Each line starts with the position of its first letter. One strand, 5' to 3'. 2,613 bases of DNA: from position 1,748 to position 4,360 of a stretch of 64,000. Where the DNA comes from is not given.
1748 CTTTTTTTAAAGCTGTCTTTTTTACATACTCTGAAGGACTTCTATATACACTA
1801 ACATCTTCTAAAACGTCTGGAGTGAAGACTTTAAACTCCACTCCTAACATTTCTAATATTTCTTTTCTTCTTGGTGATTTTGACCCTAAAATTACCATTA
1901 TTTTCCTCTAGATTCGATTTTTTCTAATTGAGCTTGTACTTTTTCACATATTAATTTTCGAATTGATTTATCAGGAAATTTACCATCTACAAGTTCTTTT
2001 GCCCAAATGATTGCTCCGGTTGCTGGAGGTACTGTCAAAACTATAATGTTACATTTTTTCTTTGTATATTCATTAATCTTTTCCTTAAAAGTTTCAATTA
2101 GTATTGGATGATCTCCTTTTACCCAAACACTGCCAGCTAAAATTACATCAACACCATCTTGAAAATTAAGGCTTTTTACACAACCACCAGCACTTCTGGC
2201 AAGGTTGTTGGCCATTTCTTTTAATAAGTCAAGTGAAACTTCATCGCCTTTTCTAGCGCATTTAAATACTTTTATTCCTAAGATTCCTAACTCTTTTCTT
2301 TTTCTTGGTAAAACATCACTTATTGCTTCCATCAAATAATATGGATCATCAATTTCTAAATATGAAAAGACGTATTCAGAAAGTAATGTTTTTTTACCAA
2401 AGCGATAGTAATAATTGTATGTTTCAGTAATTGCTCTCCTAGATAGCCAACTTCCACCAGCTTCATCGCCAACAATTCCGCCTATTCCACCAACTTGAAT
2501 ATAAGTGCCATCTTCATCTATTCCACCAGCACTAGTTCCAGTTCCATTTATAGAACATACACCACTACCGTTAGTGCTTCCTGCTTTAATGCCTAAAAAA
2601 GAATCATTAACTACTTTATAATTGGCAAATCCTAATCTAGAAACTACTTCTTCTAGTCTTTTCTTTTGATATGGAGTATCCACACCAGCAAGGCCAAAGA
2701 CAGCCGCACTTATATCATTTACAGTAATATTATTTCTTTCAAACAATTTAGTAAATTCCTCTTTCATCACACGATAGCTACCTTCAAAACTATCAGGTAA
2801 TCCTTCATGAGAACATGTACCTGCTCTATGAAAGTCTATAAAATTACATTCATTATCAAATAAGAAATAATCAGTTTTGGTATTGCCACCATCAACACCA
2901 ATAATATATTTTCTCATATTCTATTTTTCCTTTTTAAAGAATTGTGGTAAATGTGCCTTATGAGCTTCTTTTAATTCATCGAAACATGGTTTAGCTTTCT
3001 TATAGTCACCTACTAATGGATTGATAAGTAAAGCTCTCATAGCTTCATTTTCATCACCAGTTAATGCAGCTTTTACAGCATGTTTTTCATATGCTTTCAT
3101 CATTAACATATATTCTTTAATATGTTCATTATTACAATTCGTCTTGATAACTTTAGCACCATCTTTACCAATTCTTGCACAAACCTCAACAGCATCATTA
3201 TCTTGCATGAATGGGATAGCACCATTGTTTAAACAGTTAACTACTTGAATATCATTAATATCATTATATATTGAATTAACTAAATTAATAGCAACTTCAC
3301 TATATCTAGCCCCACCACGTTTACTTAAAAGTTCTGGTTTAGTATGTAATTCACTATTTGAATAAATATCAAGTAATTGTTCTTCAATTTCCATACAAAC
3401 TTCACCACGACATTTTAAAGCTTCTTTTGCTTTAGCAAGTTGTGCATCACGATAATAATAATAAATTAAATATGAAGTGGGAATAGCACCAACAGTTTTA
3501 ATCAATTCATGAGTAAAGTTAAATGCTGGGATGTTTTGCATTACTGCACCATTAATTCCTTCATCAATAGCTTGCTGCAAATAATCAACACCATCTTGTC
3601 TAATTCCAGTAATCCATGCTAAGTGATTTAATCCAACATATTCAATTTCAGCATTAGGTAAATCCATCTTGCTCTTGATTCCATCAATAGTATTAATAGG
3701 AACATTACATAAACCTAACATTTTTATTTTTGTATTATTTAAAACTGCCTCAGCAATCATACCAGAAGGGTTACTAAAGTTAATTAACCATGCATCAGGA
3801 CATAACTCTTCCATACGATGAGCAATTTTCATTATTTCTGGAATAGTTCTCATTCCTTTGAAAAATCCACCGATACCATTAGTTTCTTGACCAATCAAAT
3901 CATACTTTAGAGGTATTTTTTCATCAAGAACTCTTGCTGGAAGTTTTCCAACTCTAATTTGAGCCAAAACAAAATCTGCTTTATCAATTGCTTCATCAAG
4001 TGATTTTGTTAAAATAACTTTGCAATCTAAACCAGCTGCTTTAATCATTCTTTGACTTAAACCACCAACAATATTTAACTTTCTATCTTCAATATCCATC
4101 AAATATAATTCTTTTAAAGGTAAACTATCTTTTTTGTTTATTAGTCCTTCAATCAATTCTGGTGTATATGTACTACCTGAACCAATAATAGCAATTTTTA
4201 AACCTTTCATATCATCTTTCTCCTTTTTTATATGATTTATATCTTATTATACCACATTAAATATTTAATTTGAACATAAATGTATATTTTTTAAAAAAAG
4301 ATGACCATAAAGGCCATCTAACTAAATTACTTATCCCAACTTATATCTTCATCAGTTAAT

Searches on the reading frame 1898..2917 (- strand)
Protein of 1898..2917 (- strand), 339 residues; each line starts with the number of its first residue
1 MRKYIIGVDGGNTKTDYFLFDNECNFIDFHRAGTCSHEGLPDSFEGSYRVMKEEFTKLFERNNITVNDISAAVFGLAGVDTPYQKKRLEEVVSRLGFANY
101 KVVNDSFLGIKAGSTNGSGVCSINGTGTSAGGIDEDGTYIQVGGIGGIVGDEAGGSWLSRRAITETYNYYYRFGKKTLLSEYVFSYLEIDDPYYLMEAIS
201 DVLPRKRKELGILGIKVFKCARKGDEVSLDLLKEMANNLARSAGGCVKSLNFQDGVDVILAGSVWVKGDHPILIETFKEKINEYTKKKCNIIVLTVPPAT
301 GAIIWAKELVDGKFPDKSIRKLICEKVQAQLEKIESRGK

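Call 86: search_protein_families(library=pfam, proteins=[window:1898-2917:-], max_evalue=0.00001)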
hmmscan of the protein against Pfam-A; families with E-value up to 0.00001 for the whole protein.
window:1898-2917:- (339 aa): 1 family
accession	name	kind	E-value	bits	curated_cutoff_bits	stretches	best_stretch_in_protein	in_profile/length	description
PF01869.26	BcrAD_BadFG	-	4.6e-21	76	31.5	1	6-306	1-271/271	BadF/BadG/BcrA/BcrD ATPase family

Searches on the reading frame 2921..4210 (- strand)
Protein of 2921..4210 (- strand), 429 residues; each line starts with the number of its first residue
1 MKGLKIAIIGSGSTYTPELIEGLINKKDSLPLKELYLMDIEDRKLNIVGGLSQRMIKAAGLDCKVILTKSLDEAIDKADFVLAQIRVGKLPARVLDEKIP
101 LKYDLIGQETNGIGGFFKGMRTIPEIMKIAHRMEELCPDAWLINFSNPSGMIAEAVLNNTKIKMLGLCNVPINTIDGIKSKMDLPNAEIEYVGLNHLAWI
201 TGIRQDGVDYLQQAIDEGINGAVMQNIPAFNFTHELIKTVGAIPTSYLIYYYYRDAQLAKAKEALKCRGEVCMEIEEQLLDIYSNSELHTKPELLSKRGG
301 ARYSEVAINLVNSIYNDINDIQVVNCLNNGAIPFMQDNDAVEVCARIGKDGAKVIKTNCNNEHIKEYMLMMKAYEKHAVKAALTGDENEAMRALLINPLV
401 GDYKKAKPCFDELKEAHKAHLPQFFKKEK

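Call 86: search_protein_families(library=pfam, proteins=[window:2921-4210:-], max_evalue=0.00001)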
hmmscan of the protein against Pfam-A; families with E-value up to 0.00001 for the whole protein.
window:2921-4210:- (429 aa): 2 families
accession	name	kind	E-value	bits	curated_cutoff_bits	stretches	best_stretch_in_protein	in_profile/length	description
PF02056.22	Glyco_hydro_4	-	1.4e-58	197.9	23.2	1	5-180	1-179/183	Family 4 glycosyl hydrolase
PF11975.13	Glyco_hydro_4C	-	3.1e-48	165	24.1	1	191-400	1-211/211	Family 4 glycosyl hydrolase C-terminal domain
